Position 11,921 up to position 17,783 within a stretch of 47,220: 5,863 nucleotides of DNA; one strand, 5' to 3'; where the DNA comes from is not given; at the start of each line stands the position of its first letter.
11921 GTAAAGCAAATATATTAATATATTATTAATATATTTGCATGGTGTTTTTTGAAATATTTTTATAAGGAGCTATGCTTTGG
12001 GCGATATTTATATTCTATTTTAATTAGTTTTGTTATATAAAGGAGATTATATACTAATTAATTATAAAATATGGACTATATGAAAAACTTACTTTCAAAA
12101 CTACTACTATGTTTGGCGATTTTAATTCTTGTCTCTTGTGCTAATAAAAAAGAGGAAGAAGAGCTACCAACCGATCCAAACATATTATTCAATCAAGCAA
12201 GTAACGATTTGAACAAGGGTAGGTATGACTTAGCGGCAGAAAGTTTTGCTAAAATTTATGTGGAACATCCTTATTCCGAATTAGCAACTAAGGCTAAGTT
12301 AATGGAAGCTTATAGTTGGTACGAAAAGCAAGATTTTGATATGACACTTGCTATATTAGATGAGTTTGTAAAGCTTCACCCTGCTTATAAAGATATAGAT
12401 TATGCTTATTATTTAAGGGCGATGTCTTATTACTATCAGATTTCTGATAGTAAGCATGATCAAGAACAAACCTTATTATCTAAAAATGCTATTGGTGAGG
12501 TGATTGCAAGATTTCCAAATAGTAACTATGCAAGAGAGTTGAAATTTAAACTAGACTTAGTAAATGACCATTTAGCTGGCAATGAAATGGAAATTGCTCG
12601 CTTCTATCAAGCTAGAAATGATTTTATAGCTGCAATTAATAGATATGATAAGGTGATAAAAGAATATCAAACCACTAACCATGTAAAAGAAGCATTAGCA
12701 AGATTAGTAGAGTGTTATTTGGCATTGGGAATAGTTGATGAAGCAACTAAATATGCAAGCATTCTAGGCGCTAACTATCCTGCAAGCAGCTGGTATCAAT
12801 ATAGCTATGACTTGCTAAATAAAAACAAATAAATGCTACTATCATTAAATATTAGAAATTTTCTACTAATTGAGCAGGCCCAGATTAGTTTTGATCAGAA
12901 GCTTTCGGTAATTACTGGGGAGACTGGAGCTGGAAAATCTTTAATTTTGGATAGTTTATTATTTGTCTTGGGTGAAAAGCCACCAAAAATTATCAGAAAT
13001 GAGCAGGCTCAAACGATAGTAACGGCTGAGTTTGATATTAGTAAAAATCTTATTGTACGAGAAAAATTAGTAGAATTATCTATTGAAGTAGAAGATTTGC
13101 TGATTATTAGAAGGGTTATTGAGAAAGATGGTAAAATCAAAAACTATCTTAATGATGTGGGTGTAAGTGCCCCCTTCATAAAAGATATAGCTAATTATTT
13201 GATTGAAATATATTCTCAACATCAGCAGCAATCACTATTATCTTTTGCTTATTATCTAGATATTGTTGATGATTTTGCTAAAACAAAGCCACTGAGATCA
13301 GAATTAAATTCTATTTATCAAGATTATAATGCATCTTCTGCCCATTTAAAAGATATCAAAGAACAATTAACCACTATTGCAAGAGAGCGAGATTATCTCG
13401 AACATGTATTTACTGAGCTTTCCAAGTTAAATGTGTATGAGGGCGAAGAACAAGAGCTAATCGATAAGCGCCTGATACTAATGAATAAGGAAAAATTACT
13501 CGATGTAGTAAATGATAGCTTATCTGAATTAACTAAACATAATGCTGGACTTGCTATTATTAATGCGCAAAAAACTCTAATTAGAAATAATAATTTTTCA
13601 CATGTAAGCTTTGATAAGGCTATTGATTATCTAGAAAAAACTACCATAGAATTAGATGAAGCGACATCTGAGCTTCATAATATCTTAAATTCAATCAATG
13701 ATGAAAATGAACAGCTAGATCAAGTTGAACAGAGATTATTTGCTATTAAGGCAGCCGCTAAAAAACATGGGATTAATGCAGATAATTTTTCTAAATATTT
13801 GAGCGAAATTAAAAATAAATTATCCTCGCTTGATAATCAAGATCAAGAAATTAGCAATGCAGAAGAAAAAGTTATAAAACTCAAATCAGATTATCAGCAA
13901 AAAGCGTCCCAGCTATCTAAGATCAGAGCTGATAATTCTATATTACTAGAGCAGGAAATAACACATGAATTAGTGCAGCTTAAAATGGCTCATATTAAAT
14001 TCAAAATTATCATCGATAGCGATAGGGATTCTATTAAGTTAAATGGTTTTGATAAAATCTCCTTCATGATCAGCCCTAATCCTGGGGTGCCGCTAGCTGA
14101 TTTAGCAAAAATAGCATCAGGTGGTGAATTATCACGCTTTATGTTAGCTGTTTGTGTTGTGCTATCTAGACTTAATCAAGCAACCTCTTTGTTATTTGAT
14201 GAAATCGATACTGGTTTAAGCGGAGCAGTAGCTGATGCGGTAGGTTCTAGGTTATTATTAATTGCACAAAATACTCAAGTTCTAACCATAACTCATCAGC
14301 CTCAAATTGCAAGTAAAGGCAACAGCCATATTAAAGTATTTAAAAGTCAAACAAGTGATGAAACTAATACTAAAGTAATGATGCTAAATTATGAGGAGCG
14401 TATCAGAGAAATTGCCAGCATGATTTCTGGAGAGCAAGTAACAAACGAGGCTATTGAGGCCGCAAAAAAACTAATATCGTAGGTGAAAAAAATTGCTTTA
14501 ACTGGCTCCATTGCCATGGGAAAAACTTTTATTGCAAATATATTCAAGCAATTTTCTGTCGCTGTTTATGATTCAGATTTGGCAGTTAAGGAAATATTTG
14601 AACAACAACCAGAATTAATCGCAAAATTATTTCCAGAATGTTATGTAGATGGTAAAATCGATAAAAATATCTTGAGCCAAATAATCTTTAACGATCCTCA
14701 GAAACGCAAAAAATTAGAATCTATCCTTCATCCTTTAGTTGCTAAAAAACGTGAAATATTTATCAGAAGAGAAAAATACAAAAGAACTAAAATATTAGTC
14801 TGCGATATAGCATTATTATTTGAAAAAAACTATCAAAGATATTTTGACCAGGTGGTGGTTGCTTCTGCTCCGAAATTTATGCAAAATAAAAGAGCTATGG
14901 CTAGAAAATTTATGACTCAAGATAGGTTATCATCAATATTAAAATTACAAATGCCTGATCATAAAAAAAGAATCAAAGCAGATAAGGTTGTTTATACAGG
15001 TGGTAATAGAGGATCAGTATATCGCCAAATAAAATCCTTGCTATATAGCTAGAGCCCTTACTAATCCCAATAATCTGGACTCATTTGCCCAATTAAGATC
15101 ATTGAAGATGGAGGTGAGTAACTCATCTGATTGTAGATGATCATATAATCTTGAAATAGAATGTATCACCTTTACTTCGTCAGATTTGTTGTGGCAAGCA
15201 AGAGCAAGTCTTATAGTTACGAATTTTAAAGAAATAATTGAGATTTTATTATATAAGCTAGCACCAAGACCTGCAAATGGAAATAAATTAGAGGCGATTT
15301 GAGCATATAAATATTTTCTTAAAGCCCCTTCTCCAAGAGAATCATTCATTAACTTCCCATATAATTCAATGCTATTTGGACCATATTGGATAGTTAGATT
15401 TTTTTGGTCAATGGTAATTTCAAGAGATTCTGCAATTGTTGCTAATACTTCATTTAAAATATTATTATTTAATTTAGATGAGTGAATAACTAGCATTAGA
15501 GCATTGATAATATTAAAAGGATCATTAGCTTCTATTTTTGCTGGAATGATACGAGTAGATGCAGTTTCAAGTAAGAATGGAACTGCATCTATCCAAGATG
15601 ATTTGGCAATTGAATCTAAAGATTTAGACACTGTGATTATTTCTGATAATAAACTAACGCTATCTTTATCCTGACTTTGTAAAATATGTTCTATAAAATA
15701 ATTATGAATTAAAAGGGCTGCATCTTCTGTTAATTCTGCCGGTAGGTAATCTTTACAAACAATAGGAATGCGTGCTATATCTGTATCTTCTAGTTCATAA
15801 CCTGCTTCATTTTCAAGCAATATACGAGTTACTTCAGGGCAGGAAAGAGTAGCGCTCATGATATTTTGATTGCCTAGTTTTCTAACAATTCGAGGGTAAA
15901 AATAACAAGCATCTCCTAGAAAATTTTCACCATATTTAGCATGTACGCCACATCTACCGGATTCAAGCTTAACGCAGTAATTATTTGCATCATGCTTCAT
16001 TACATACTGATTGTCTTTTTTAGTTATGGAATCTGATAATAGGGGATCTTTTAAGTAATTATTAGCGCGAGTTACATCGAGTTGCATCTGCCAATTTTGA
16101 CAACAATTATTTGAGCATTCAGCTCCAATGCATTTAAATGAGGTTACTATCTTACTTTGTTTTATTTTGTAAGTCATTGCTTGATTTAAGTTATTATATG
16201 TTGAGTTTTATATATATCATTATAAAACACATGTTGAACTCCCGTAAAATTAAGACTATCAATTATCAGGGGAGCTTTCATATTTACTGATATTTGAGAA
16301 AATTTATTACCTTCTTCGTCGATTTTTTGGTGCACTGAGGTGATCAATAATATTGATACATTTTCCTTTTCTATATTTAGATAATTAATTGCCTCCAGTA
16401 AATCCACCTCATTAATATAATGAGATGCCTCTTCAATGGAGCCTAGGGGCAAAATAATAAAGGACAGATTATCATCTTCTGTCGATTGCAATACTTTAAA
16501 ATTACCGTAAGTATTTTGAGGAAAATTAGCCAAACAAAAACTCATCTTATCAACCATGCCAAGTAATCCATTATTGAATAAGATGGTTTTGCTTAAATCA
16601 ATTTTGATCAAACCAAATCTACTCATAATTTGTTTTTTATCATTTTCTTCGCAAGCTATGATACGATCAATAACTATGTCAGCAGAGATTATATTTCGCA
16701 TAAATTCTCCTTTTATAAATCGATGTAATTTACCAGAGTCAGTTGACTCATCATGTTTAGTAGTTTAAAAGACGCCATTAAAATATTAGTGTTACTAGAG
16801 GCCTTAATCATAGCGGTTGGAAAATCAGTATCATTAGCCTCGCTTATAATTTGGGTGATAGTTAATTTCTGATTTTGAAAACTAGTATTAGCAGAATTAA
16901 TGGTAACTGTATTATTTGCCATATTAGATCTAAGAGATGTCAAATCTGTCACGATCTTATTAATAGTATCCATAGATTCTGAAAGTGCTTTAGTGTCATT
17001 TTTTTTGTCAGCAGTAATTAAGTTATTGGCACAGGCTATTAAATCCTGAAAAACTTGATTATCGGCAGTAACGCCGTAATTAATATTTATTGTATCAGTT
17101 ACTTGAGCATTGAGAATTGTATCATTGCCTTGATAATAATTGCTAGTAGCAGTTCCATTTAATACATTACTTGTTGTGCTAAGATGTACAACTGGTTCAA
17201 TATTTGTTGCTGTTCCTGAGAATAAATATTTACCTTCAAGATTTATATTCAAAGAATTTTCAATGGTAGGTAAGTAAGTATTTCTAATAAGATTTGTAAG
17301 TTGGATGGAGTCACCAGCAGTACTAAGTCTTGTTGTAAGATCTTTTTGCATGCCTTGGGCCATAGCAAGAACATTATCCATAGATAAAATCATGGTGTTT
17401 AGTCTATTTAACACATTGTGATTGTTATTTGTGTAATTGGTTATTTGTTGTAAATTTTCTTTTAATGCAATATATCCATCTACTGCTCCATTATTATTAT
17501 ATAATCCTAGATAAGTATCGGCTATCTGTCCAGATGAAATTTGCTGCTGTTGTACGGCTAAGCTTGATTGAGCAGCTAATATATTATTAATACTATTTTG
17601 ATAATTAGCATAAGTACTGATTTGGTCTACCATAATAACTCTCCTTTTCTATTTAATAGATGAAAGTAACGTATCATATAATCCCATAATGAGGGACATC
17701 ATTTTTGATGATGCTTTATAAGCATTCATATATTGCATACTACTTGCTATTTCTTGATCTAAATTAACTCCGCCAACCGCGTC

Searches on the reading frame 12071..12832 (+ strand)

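Call 3: search_protein_families(library=pfam, proteins=[window:12071-12832:+], max_evalue=1)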
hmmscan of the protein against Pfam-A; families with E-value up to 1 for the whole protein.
window:12071-12832:+ (253 aa): 15 families
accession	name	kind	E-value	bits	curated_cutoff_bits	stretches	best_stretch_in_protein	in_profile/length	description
PF13525.12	YfiO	-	2.4e-48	165.1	25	1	36-227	5-199/203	Outer membrane lipoprotein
PF13512.12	TPR_18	-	1.3e-15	58.3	21.9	1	34-157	8-141/145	Tetratricopeptide repeat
PF13174.12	TPR_6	-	9.9e-11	42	26.3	1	208-239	2-33/33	Tetratricopeptide repeat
PF13432.12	TPR_16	-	5.6e-06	27.1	32.7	2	176-237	4-62/65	Tetratricopeptide repeat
PF13428.12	TPR_14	-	4.2e-05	24.3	23.5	0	207-243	2-38/44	Tetratricopeptide repeat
PF14559.12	TPR_19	-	7.9e-05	23.3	25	1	181-236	3-55/68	Tetratricopeptide repeat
PF09976.15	TPR_21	-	0.0018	18.5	25.5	1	39-100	42-103/193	Tetratricopeptide repeat-like domain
PF07719.23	TPR_2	-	0.034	14.7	27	0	37-62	2-27/34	Tetratricopeptide repeat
PF05989.17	Chordopox_A35R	-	0.068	13.5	27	0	68-100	117-149/174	Chordopoxvirus A35R protein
PF14561.12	TPR_20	-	0.089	13.6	25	1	30-88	16-75/90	Tetratricopeptide repeat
PF12921.12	ATP13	-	0.19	12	26.7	0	175-215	59-99/114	Mitochondrial ATPase expression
PF10602.15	RPN7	-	0.27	11.4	29.6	1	164-229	31-96/174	26S proteasome subunit RPN7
PF13424.12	TPR_12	-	0.29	11.8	30.1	0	174-226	8-65/77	Tetratricopeptide repeat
PF13176.12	TPR_7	-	0.55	10.9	27.9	0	175-196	5-26/36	Tetratricopeptide repeat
PF24575.1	TPR_Slam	-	0.93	10.4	35.2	0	176-211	54-89/104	Surface lipoprotein assembly modifier, N-terminal TPR repeats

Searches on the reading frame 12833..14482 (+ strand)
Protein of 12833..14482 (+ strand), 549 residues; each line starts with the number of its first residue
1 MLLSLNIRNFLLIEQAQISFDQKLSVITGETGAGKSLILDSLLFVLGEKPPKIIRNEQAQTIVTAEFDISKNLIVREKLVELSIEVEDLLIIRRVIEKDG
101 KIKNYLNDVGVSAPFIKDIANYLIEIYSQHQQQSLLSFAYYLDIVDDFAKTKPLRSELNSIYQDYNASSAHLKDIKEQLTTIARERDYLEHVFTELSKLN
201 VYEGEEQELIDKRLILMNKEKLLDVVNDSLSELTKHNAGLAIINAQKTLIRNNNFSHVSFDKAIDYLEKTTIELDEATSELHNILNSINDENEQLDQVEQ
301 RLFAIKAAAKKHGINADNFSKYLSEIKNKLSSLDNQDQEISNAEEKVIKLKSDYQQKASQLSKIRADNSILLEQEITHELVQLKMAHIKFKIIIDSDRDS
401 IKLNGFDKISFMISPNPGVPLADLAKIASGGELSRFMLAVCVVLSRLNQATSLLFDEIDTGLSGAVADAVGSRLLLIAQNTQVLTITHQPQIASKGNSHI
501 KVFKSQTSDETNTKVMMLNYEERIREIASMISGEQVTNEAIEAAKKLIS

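Call 60: search_protein_families(library=pfam, proteins=[window:12833-14482:+], max_evalue=0.00001)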
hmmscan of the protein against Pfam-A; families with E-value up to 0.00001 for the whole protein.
window:12833-14482:+ (549 aa): 3 families
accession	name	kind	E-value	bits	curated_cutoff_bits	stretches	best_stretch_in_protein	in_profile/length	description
PF02463.25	SMC_N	-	5.2e-21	75.5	40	1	3-506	3-215/220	RecF/RecN/SMC N terminal domain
PF13476.12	AAA_23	-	4.8e-11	44.1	27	1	4-335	1-188/201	AAA domain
PF13304.12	AAA_21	-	9.9e-06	26.3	27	0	25-237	2-245/304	AAA domain, putative AbiEii toxin, Type IV TA system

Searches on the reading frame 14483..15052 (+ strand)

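Call 60: search_protein_families(library=pfam, proteins=[window:14483-15052:+], max_evalue=0.00001)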
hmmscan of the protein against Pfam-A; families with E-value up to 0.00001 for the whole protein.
window:14483-15052:+ (189 aa): 1 family
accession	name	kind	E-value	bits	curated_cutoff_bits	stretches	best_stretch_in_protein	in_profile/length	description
PF01121.26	CoaE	-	9.9e-35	120.3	27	1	4-171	3-173/180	Dephospho-CoA kinase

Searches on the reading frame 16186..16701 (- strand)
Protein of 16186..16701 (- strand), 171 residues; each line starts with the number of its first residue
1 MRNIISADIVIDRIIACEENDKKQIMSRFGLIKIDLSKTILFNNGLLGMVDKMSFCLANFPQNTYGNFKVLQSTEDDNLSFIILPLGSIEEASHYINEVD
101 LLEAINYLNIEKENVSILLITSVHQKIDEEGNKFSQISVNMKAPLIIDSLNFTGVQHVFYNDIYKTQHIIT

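Call 19: search_protein_families(library=pfam, proteins=[window:16186-16701:-], max_evalue=0.00001)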
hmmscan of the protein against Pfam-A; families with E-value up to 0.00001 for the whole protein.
window:16186-16701:- (171 aa): 1 family
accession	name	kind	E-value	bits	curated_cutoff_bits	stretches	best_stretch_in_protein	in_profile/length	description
PF02623.20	FliW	-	7.9e-14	51.9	25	1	40-169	1-121/122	FliW protein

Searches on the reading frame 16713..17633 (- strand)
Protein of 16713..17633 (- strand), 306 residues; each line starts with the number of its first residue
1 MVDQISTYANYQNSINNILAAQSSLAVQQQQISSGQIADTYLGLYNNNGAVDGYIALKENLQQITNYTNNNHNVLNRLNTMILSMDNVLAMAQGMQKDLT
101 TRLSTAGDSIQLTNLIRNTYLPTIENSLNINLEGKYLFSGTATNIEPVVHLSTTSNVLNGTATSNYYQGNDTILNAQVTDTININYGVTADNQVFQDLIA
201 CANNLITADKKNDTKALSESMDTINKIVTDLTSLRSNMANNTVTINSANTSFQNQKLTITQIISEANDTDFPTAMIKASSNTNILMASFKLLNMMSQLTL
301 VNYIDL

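Call 19: search_protein_families(library=pfam, proteins=[window:16713-17633:-], max_evalue=0.00001)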
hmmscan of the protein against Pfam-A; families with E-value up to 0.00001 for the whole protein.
window:16713-17633:- (306 aa): 0 families

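Call 75: search_protein_families(library=pfam, proteins=[window:16713-17633:-], max_evalue=0.05)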
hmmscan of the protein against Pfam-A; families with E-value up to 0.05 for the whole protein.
window:16713-17633:- (306 aa): 1 family
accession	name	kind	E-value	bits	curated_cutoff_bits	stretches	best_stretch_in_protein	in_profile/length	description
PF00700.27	Flagellin_C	-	0.01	16.6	23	1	221-303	1-85/86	Bacterial flagellin C-terminal helical region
